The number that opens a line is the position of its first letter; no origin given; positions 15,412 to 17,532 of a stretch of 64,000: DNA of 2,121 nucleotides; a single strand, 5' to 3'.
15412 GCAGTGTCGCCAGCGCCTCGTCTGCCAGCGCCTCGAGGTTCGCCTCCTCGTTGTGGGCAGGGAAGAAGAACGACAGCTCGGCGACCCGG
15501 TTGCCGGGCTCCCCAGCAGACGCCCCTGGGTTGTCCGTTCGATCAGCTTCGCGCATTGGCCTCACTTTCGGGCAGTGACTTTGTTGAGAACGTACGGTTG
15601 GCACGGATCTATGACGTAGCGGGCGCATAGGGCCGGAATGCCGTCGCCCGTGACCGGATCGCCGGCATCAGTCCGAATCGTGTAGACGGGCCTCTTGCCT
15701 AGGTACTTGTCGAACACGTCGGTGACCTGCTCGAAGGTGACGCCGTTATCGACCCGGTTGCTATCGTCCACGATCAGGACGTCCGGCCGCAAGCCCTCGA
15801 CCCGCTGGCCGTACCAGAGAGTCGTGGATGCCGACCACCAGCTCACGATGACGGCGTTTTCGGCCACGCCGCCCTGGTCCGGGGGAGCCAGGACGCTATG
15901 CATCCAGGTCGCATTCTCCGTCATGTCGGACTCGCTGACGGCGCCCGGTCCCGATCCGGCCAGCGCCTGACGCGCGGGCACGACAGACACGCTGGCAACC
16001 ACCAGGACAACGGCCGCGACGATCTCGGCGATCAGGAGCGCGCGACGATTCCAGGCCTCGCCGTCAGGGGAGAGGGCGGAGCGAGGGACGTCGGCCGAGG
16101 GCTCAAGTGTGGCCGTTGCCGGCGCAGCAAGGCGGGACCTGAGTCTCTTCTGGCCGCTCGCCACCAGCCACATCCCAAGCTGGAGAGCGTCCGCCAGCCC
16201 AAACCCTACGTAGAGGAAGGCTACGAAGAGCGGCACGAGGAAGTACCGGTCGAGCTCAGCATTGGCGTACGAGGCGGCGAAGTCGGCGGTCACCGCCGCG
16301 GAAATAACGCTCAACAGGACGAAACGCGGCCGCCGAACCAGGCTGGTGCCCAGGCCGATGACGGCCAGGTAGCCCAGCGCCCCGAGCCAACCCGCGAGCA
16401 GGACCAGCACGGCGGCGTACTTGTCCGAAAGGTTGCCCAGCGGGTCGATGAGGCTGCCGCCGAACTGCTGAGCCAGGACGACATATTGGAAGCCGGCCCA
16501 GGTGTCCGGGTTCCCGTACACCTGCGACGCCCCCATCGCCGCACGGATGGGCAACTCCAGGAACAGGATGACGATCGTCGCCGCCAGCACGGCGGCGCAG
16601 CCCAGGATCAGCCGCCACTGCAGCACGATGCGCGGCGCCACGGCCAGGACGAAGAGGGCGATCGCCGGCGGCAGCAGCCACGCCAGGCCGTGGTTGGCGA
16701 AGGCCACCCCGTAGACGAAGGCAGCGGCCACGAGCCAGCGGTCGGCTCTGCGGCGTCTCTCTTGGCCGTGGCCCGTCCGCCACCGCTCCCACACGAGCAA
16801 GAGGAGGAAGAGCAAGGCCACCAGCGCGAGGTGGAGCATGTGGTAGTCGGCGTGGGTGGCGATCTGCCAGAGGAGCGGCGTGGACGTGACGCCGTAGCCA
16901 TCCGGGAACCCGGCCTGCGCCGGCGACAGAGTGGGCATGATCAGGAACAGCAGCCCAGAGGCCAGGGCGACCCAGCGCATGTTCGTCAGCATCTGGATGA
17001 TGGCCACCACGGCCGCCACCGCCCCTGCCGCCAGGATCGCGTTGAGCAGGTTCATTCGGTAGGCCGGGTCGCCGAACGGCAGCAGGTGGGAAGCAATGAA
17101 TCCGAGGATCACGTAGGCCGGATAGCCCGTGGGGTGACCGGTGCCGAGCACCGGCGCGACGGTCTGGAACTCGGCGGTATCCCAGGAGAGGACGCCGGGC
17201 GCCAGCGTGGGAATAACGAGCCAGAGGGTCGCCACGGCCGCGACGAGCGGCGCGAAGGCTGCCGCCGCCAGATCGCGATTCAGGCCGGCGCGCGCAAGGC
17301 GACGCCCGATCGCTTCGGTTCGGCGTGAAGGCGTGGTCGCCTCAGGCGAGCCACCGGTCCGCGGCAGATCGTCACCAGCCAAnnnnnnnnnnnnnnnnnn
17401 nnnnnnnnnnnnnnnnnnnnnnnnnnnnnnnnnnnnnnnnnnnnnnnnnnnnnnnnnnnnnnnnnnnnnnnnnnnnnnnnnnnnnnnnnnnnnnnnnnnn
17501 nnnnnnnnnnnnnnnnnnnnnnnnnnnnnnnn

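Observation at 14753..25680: Glycosylation island: polyprenyl-phosphate-sugar synthase-type GT2 clustered with four GT-C modules of three different classes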

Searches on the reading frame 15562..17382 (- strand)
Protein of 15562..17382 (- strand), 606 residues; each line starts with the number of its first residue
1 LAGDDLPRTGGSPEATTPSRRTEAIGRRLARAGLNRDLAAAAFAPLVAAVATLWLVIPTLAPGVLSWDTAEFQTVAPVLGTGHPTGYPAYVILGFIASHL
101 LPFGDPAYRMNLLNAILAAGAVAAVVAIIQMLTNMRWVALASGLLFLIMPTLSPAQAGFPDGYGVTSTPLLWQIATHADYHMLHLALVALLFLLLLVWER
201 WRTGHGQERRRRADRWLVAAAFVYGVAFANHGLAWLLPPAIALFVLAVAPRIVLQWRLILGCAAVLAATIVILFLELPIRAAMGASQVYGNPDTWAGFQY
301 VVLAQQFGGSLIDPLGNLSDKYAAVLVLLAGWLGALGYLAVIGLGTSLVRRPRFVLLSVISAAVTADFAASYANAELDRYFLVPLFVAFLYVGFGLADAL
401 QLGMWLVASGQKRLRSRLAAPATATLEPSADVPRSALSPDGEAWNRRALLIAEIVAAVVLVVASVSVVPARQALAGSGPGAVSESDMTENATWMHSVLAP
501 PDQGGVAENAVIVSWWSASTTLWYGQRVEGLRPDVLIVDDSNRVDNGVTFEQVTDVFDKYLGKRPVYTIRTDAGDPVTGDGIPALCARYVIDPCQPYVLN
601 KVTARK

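Call 3: search_protein_families(library=pfam, proteins=[window:15562-17382:-], max_evalue=0.01)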
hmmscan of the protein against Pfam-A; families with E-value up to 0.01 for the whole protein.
window:15562-17382:- (606 aa): 1 family
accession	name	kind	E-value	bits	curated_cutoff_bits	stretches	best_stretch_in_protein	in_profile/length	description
PF11028.14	TMEM260-like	-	3.6e-25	89.2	24.2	1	68-246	1-171/179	Protein O-mannosyl-transferase TMEM260-like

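Call 8: search_protein_families(library=ncbifam, proteins=[window:15562-17382:-], max_evalue=0.01)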
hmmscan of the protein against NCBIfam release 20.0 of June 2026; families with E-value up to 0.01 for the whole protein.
window:15562-17382:- (606 aa): 0 families

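Call 11: search_solved_structures(query=window:15562-17382:-, max_evalue=10)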
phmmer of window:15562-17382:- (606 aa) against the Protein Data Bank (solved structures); distinct sequences matched with E-value up to 10: 1.
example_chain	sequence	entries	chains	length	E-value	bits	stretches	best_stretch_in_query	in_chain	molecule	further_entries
9rql_A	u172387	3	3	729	8.7e-11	44.1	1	22-312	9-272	Protein O-mannosyl-transferase TMEM260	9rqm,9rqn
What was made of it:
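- Checked: (2) 15562..17382(-): PF11028 TMEM260-like, 89.2 bits against a cutoff of 24.2 (call 3); human TMEM260 structure 9rql at E=8.7e-11 (call 11).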
